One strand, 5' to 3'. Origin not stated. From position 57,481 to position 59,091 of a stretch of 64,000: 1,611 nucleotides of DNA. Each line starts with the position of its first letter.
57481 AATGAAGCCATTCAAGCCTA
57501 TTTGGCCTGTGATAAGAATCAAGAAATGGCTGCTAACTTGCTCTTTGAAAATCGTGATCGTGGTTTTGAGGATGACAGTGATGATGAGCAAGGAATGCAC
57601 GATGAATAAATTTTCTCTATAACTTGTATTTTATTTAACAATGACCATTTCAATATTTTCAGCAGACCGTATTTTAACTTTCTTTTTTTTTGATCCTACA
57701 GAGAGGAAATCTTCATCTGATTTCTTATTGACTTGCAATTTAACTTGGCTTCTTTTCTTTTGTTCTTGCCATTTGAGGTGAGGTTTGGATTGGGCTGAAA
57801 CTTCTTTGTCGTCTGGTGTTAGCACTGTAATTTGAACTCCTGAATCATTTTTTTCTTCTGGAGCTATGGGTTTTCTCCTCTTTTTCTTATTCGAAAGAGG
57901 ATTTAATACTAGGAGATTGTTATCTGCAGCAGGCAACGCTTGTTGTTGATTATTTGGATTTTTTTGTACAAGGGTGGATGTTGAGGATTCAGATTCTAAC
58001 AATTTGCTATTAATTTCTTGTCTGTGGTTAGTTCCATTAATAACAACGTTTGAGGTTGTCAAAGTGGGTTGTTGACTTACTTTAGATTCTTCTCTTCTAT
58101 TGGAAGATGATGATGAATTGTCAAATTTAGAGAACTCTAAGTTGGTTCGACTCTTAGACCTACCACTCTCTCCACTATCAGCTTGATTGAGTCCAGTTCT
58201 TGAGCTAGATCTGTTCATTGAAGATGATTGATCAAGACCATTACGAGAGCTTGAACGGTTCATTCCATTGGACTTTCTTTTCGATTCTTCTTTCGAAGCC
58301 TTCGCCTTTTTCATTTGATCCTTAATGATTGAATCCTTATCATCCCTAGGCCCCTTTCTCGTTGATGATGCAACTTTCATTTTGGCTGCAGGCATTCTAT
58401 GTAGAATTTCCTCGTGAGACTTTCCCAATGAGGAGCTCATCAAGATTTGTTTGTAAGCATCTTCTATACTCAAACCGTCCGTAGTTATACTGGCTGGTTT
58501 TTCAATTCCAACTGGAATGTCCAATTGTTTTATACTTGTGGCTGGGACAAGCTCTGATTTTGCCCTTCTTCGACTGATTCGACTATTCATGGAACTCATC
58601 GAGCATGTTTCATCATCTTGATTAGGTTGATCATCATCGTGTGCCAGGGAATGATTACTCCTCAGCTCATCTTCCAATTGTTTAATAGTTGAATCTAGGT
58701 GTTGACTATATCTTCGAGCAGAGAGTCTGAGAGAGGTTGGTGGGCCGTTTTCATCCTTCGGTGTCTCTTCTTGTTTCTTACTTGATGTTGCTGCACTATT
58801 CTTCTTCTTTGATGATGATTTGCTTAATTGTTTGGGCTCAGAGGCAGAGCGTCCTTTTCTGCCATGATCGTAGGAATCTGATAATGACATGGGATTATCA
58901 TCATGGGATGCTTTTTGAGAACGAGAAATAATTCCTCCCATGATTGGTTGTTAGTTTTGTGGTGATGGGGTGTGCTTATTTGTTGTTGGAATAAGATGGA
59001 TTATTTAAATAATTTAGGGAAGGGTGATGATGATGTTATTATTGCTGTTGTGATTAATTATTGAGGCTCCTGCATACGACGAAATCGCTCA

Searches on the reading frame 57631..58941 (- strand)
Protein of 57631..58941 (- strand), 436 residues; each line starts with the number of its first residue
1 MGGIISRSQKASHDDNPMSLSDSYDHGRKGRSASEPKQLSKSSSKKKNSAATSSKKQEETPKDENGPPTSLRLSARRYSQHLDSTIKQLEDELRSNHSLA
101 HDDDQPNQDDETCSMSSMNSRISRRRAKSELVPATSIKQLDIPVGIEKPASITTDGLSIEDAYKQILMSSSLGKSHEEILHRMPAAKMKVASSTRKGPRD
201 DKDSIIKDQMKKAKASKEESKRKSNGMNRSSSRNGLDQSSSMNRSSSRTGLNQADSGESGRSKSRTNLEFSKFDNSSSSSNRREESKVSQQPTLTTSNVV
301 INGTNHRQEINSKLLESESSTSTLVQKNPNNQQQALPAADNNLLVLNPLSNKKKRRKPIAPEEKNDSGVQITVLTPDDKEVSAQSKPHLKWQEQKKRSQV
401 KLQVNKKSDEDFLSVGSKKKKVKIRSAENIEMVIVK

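Call 43: search_protein_families(library=pfam, proteins=[L001:2401-3366:+])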
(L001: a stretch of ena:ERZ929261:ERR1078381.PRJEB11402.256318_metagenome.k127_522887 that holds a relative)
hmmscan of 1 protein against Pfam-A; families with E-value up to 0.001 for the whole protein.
L001:2401-3366:+ (322 aa): 1 family
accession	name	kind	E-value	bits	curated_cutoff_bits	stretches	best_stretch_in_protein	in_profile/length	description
PF08082.16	PRO8NT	-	1.2e-81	272.5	25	1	116-262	5-151/152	PRO8NT (NUC069), PrP8 N-terminal domain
